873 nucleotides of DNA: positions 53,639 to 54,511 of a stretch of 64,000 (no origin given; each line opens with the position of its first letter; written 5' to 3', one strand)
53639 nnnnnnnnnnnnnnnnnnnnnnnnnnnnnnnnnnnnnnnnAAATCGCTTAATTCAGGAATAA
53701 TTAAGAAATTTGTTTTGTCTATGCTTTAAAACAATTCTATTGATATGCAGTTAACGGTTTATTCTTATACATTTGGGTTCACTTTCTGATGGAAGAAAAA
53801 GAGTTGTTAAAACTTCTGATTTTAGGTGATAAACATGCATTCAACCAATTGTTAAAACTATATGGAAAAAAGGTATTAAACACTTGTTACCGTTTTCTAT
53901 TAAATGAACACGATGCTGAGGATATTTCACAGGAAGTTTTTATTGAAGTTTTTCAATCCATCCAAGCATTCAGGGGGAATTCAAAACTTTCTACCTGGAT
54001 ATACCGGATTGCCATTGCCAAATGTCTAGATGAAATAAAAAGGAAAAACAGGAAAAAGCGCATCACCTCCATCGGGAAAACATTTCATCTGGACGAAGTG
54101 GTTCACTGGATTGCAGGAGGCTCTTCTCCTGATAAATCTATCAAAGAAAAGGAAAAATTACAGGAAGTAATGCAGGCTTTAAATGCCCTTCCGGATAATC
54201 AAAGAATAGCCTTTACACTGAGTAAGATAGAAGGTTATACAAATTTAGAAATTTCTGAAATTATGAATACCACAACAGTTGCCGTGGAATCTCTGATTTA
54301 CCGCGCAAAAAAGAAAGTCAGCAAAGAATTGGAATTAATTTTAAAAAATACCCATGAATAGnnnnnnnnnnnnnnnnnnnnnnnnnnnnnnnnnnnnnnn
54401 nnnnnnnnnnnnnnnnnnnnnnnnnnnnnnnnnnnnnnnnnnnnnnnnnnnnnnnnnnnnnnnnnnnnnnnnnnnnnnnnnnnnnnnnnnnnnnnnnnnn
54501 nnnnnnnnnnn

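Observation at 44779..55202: Two paralogous ECF sigma / small membrane protein / periplasmic helical protein modules with a shared upstream GTTAAC motif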

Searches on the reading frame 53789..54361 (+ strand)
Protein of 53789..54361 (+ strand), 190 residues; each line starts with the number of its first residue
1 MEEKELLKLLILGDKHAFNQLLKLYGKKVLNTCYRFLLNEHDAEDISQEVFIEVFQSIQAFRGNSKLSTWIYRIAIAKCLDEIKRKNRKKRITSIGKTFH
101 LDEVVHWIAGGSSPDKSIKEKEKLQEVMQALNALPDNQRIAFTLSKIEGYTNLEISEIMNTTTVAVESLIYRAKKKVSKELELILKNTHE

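Call 4: search_protein_families(library=pfam, proteins=[window:53789-54361:+], max_evalue=0.1)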
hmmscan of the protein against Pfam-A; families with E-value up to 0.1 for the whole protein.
window:53789-54361:+ (190 aa): 6 families
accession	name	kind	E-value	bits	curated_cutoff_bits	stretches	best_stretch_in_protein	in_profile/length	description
PF04542.20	Sigma70_r2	-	6.9e-17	61.5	24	1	22-88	2-70/71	Sigma-70 region 2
PF08281.18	Sigma70_r4_2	-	8.3e-16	57.8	25.7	1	125-176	2-53/54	Sigma-70, region 4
PF07638.17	Sigma70_ECF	-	1.9e-08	34.9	21.1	1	5-181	6-183/185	ECF sigma factor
PF22233.2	PhyR_sigma-like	-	1.4e-06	28.4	27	1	131-179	1-49/50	Response regulator PhyR, sigma-like domain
PF04545.22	Sigma70_r4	-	4e-05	23.5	24.1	1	130-177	1-48/50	Sigma-70, region 4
PF12645.13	HTH_16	-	0.0015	19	22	1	13-62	10-65/65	Helix-turn-helix domain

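Call 5: search_protein_families(library=ncbifam, proteins=[window:53789-54361:+], max_evalue=0.1)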
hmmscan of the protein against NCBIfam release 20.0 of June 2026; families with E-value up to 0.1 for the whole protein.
window:53789-54361:+ (190 aa): 109 families (the best 25 are shown)
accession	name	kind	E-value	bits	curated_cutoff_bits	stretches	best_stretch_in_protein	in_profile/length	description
NF007223.0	PRK09641.1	equivalog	1.6e-33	116.1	209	1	4-182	6-185/187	RNA polymerase sigma factor SigW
NF004113.0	PRK05602.1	equivalog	1.1e-32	113.3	208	1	3-182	32-202/211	RNA polymerase sigma factor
NF008888.0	PRK11922.1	equivalog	4.5e-32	111.5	204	1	2-185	16-200/231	RNA polymerase sigma factor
TIGR02939.1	RpoE_Sigma70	equivalog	1.5e-31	109.9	236.15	1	4-182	8-187/190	RNA polymerase sigma factor RpoE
TIGR02937.1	sigma70-ECF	superfamily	1.5e-29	102.8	42.9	1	16-181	1-165/165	sigma-70 family RNA polymerase sigma factor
TIGR02948.1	SigW_bacill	equivalog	1.8e-29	103.2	243.1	1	4-181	6-184/187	RNA polymerase sigma factor SigW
NF007225.0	PRK09643.1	equivalog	2.2e-29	102.6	190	1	3-187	14-188/204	RNA polymerase sigma factor SigM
NF006089.0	PRK08241.1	subfamily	3.7e-29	101.9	240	1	13-179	19-202/343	RNA polymerase subunit sigma-70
TIGR02985.1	Sig70_bacteroi1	subfamily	1.9e-28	99.7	126.4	1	16-181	1-162/162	RNA polymerase sigma-70 factor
NF009176.0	PRK12524.1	equivalog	1.3e-27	96.9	264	1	3-181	13-184/196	RNA polymerase sigma factor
NF058625.1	sigma_PG0214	equivalog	4.5e-27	94.8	130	1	15-182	3-162/170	GFO_1088 family ECF-type sigma factor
NF009166.1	PRK12513.1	equivalog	2e-26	92.9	206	1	5-181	11-186/193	RNA polymerase sigma factor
TIGR02960.1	SigX5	hypoth_equivalog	1.1e-25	90.6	264.75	2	14-94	3-83/322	RNA polymerase sigma-70 factor, TIGR02960 family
NF006930.0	PRK09415.1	subfamily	8.1e-25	87.7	198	1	14-182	14-176/179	RNA polymerase factor sigma C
NF009190.0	PRK12538.1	equivalog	1.5e-24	87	303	1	2-181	49-219/233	RNA polymerase sigma factor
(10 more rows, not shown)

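Call 19: find_homologous_proteins(query=window:53789-54361:+, max_evalue=1e-10)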
Query window:53789-54361:+ (190 aa): 2670 proteins with E <= 1e-10 among 2852 candidates; the best 120 are listed.
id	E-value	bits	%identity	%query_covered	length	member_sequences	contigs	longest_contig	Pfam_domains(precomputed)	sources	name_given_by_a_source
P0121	3.4e-105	367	92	100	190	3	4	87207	PF07638.18,PF22233.3,PF04542.21,PF08281.19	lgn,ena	-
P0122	3.1e-99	348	86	100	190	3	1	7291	PF07638.18,PF04542.21,PF08281.19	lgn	-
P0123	1.6e-86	306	74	98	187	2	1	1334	PF07638.18,PF22233.3,PF04542.21,PF08281.19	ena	-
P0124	6.1e-85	301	73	98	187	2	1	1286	PF07638.18,PF04542.21,PF12645.14,PF08281.19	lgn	-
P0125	1.1e-84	301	73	100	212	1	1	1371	PF07638.18,PF22233.3,PF04545.23,PF04542.21,PF08281.19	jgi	jgi:RNA polymerase sigma-70 factor, ECF subfamily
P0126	1.8e-84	300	72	98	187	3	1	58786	PF07638.18,PF04542.21,PF08281.19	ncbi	-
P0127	4.1e-84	299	73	98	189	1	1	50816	PF07638.18,PF22233.3,PF04545.23,PF04542.21,PF12645.14,PF08281.19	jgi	jgi:RNA polymerase sigma-70 factor, ECF subfamily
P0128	5.0e-84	298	74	97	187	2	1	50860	PF07638.18,PF22233.3,PF04542.21,PF08281.19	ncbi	ncbi:MAG: RNA polymerase sigma factor [Bacteroidota bacterium]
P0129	9.1e-84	297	73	98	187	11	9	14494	PF07638.18,PF22233.3,PF04542.21,PF08281.19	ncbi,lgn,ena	-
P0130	9.3e-84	297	74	98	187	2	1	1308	PF07638.18,PF22233.3,PF04542.21,PF12645.14,PF08281.19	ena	-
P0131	1.9e-83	296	72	98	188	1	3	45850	PF07638.18,PF22233.3,PF04542.21,PF12645.14,PF08281.19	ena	-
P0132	2.0e-83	296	73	98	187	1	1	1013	PF07638.18,PF04545.23,PF04542.21,PF12645.14,PF08281.19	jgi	jgi:RNA polymerase sigma-70 factor, ECF subfamily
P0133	8.7e-83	294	69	98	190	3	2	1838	PF07638.18,PF22233.3,PF04542.21,PF08281.19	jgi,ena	jgi:RNA polymerase sigma-70 factor (ECF subfamily)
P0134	1.2e-82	294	70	98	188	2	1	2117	PF07638.18,PF04542.21,PF12645.14,PF08281.19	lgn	-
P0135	1.2e-82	294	72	98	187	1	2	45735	PF07638.18,PF04545.23,PF04542.21,PF12645.14,PF08281.19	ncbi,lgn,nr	ncbi:MAG: sigma-70 family RNA polymerase sigma factor [Bacteroidetes bacterium]|nr:sigma-70 family R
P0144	1.5e-81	290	72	98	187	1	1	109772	PF07638.18,PF22233.3,PF04542.21,PF12645.14,PF08281.19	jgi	jgi:RNA polymerase sigma-70 factor, ECF subfamily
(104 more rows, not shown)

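Call 21: find_related_loci(query=A2, collection=metagenome_contigs, flank=6000)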
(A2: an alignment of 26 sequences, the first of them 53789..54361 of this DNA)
Query A2 (190 aa) in metagenome_contigs; peptide patterns used: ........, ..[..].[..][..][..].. (x = any residue, [..] = any of these).
600 stretches matched a pattern (row limit reached: there are more); 560 encode a relative of the query (tblastn E <= 1e-3); the best 80 are kept; 80 distinct loci.
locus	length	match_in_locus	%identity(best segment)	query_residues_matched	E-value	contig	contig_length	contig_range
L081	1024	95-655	71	1-187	8e-97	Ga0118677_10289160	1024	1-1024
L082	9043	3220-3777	70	1-186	2e-88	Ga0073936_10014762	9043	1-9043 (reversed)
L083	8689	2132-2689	68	1-186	5e-86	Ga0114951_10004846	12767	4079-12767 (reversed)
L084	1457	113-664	67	3-186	2e-87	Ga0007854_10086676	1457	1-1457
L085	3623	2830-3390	62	1-187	3e-78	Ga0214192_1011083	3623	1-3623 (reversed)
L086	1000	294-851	67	1-186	1e-84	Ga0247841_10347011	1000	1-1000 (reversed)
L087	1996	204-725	58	1-174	6e-68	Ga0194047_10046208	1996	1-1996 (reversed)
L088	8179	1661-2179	57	3-175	1e-63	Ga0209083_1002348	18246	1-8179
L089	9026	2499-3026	55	2-177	1e-62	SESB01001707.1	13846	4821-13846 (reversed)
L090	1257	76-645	51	1-190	8e-65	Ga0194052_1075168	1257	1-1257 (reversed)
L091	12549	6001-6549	51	1-181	2e-53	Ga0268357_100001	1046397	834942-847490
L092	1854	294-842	48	1-181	8e-52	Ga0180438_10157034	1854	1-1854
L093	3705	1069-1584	49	18-187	1e-50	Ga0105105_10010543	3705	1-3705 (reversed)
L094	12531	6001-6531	50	1-175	7e-50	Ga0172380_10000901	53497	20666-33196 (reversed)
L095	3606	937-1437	47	18-182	1e-48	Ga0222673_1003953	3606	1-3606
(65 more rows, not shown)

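Call 23: find_encoding_contigs(protein=P0121, flank=6000, max_places=4)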
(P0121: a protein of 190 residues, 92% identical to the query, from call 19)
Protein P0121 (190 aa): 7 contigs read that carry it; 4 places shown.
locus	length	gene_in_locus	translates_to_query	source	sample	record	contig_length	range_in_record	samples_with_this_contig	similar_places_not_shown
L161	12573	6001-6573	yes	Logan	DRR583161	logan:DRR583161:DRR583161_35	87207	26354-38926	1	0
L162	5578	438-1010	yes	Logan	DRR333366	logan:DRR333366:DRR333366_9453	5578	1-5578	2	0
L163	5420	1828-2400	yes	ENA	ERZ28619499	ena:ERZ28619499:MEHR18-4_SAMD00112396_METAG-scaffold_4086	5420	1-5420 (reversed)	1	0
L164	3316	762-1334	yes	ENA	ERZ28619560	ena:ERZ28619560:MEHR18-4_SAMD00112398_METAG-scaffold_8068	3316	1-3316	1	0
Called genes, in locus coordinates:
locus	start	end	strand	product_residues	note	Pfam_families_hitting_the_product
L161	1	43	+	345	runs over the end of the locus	PF00034:Cytochrom_C (faint), PF03150:CCP_MauG, PF09086:DUF1924 (faint), PF13442:Cytochrome_CBB3 (faint)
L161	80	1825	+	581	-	PF07732:Cu-oxidase_3, PF00394:Cu-oxidase (faint), PF07731:Cu-oxidase_2, PF18962:Por_Secre_tail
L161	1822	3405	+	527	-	PF00884:Sulfatase, PF01663:Phosphodiest (weak), PF16347:SGSH_C, PF18962:Por_Secre_tail (weak)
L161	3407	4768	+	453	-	PF14240:YHYH, PF18962:Por_Secre_tail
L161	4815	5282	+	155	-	PF00085:Thioredoxin (weak), PF00578:AhpC-TSA, PF08534:Redoxin (weak), PF13905:Thioredoxin_8 (weak)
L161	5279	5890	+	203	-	PF00578:AhpC-TSA, PF08534:Redoxin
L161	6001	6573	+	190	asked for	PF07638:Sigma70_ECF, PF04542:Sigma70_r2, PF08281:Sigma70_r4_2, PF22233:PhyR_sigma-like (weak)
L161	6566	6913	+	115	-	-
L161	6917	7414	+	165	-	PF13801:Metal_resist, PF07813:LTXXQ, PF16231:DUF4890 (weak)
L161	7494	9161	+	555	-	PF00149:Metallophos (weak), PF18962:Por_Secre_tail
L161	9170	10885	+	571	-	PF00149:Metallophos, PF13585:CHU_C (faint), PF13860:FlgD_ig, PF18962:Por_Secre_tail (weak)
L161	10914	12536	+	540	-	PF14240:YHYH, PF18962:Por_Secre_tail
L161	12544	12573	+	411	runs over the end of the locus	PF18962:Por_Secre_tail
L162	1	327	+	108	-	?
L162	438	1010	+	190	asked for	PF07638:Sigma70_ECF, PF04542:Sigma70_r2, PF08281:Sigma70_r4_2, PF22233:PhyR_sigma-like (weak)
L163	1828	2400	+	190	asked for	PF07638:Sigma70_ECF, PF04542:Sigma70_r2, PF08281:Sigma70_r4_2, PF22233:PhyR_sigma-like (weak)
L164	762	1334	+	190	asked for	PF07638:Sigma70_ECF, PF04542:Sigma70_r2, PF08281:Sigma70_r4_2, PF22233:PhyR_sigma-like (weak)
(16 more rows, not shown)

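Call 24: find_encoding_contigs(protein=P0122, flank=6000, max_places=3)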
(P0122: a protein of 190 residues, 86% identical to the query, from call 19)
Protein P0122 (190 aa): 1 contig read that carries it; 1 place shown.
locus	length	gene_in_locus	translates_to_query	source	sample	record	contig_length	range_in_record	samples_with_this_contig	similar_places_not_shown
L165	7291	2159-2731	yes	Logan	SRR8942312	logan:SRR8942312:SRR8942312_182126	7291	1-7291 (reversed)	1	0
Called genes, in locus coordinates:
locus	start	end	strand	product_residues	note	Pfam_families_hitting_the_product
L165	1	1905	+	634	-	?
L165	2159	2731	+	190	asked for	PF07638:Sigma70_ECF (weak), PF04542:Sigma70_r2, PF08281:Sigma70_r4_2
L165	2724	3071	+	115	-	-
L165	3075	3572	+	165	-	PF13801:Metal_resist, PF07813:LTXXQ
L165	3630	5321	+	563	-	PF00149:Metallophos, PF18962:Por_Secre_tail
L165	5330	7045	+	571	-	PF00149:Metallophos, PF13585:CHU_C (faint), PF13860:FlgD_ig, PF18962:Por_Secre_tail (faint)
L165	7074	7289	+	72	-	?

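Call 25: find_encoding_contigs(protein=P0128, flank=6000, max_places=3)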
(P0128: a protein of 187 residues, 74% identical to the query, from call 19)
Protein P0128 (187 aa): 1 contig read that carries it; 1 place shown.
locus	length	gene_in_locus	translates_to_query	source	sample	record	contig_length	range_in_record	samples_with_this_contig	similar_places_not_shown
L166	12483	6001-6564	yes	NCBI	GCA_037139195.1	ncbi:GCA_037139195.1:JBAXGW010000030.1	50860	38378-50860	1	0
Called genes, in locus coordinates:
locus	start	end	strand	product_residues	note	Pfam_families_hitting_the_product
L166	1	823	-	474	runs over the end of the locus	PF01637:ATPase_2, PF13191:AAA_16 (weak), PF13173:AAA_14 (weak), PF03008:DUF234 (weak)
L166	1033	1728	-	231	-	PF00027:cNMP_binding, PF13545:HTH_Crp_2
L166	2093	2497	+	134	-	PF14595:Thioredoxin_9 (weak), PF00085:Thioredoxin, PF13098:Thioredoxin_2, PF13905:Thioredoxin_8 (faint)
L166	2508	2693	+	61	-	PF13187:Fer4_9 (faint), PF25160:LdpA_Fe-S-bd, PF12797:Fer4_2, PF00037:Fer4, PF12837:Fer4_6 (weak), PF13237:Fer4_10 (weak), PF14697:Fer4_21 (weak)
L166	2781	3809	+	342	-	PF00155:Aminotran_1_2 (weak), PF01212:Beta_elim_lyase, PF00266:Aminotran_5 (weak)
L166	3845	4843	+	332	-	PF02163:Peptidase_M50, PF11667:DUF3267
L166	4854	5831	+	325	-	PF00355:Rieske, PF19112:VanA_C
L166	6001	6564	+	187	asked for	PF07638:Sigma70_ECF (weak), PF04542:Sigma70_r2, PF08281:Sigma70_r4_2, PF22233:PhyR_sigma-like (weak)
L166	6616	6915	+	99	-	-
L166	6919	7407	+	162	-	-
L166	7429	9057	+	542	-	PF16656:Pur_ac_phosph_N (weak), PF00149:Metallophos, PF18962:Por_Secre_tail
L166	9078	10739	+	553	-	PF00149:Metallophos, PF18962:Por_Secre_tail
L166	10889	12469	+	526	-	PF07603:Lcl_C, PF03781:FGE-sulfatase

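Call 26: find_encoding_contigs(protein=P0126, flank=5000, max_places=2)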
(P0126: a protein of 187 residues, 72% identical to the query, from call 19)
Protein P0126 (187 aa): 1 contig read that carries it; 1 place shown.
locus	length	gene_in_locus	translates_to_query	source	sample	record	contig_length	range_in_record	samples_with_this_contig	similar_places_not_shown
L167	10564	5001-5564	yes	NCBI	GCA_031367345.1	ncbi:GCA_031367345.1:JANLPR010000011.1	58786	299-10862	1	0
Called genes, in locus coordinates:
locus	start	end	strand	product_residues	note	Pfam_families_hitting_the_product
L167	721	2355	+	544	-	-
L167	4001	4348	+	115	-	PF11225:DUF3024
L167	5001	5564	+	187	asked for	PF07638:Sigma70_ECF, PF04542:Sigma70_r2, PF08281:Sigma70_r4_2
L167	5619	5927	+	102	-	-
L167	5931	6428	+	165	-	PF13801:Metal_resist (weak), PF16231:DUF4890 (weak), PF07813:LTXXQ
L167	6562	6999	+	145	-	-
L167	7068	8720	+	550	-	PF05935:Arylsulfotrans, PF14269:Arylsulfotran_2, PF18962:Por_Secre_tail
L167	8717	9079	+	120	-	PF00578:AhpC-TSA, PF08534:Redoxin (weak)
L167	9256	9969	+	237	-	-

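Call 27: find_encoding_contigs(protein=P0127, flank=5000, max_places=2)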
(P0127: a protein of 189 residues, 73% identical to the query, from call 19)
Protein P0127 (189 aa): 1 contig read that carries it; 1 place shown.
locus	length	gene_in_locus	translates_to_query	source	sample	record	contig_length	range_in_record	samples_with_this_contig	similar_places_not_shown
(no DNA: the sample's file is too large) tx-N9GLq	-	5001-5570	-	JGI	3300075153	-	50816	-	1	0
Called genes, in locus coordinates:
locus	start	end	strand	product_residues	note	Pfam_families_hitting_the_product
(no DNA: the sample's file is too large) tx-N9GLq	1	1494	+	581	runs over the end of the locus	PF05935:Arylsulfotrans, PF08329:ChitinaseA_N (faint), PF14269:Arylsulfotran_2, PF22352:K319L-like_PKD, PF18962:Por_Secre_tail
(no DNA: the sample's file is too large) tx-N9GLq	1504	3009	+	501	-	PF07603:Lcl_C, PF18962:Por_Secre_tail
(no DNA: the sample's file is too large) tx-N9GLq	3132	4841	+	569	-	PF05935:Arylsulfotrans, PF14269:Arylsulfotran_2 (faint), PF18962:Por_Secre_tail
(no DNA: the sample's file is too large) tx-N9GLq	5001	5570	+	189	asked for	PF07638:Sigma70_ECF, PF12645:HTH_16, PF04542:Sigma70_r2, PF08281:Sigma70_r4_2, PF04545:Sigma70_r4 (weak), PF22233:PhyR_sigma-like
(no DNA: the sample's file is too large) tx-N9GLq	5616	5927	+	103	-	-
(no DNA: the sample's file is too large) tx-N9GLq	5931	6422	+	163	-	PF13801:Metal_resist, PF16231:DUF4890 (weak), PF07813:LTXXQ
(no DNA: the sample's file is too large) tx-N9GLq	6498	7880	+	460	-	PF03781:FGE-sulfatase, PF13860:FlgD_ig (faint), PF18962:Por_Secre_tail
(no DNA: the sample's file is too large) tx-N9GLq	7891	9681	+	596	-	PF05935:Arylsulfotrans, PF13585:CHU_C, PF13860:FlgD_ig, PF18962:Por_Secre_tail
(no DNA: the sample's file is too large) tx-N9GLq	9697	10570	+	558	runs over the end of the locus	PF05935:Arylsulfotrans, PF14269:Arylsulfotran_2 (weak), PF18962:Por_Secre_tail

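Call 28: find_encoding_contigs(protein=P0131, flank=5000, max_places=2)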
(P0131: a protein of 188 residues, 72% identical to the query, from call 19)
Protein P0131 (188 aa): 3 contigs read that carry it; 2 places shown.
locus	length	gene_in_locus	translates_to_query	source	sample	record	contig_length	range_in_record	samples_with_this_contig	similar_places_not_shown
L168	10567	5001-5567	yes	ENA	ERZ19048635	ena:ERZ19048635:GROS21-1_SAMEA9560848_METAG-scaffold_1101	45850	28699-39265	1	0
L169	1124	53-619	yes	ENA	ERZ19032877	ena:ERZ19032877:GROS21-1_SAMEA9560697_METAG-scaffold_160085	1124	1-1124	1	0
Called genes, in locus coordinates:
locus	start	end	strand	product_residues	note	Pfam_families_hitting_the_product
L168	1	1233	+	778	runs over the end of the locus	PF08298:AAA_PrkA (weak), PF06798:PrkA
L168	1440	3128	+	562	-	PF00149:Metallophos, PF18962:Por_Secre_tail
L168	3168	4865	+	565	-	PF00149:Metallophos, PF09423:PhoD (weak), PF18962:Por_Secre_tail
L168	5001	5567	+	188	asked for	PF07638:Sigma70_ECF (weak), PF12645:HTH_16 (weak), PF04542:Sigma70_r2, PF08281:Sigma70_r4_2, PF22233:PhyR_sigma-like (weak)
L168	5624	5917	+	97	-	-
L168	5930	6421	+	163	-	PF16231:DUF4890 (weak), PF07813:LTXXQ (weak)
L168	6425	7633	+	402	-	PF05689:InvE_AD (faint), PF07603:Lcl_C, PF18962:Por_Secre_tail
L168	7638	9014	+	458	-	PF03781:FGE-sulfatase, PF18962:Por_Secre_tail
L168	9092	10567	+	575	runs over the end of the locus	PF05935:Arylsulfotrans, PF13585:CHU_C (weak), PF13860:FlgD_ig, PF18962:Por_Secre_tail (weak)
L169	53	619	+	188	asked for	PF07638:Sigma70_ECF (weak), PF12645:HTH_16 (weak), PF04542:Sigma70_r2, PF08281:Sigma70_r4_2, PF22233:PhyR_sigma-like (weak)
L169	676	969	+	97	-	-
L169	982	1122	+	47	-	?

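Call 29: find_encoding_contigs(protein=P0144, flank=5000, max_places=2)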
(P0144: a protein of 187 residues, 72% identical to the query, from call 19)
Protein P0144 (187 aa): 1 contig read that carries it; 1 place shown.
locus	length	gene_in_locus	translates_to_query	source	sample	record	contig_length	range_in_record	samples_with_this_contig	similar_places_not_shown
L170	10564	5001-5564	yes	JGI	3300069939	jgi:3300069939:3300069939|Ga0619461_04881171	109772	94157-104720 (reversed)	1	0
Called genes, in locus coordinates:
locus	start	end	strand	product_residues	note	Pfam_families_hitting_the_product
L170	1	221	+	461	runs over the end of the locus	PF05195:AMP_N, PF00557:Peptidase_M24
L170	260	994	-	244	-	PF13085:Fer2_3, PF12838:Fer4_7, PF13183:Fer4_8, PF13187:Fer4_9 (weak)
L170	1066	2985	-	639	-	PF00890:FAD_binding_2, PF01266:DAO (faint), PF02910:Succ_DH_flav_C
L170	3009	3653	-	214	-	PF01127:Sdh_cyt (faint)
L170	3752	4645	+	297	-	PF00561:Abhydrolase_1, PF12146:Hydrolase_4, PF12697:Abhydrolase_6, PF03096:Ndr (weak), PF12695:Abhydrolase_5 (faint)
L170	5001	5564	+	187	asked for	PF07638:Sigma70_ECF, PF12645:HTH_16 (weak), PF04542:Sigma70_r2, PF08281:Sigma70_r4_2, PF22233:PhyR_sigma-like (weak)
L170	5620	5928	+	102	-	-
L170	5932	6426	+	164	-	PF13801:Metal_resist, PF16231:DUF4890 (weak), PF07813:LTXXQ (weak)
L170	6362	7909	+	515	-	PF16656:Pur_ac_phosph_N (faint), PF00149:Metallophos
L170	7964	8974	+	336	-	PF07603:Lcl_C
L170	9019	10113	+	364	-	PF03781:FGE-sulfatase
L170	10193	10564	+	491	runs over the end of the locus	PF05935:Arylsulfotrans, PF14269:Arylsulfotran_2 (weak)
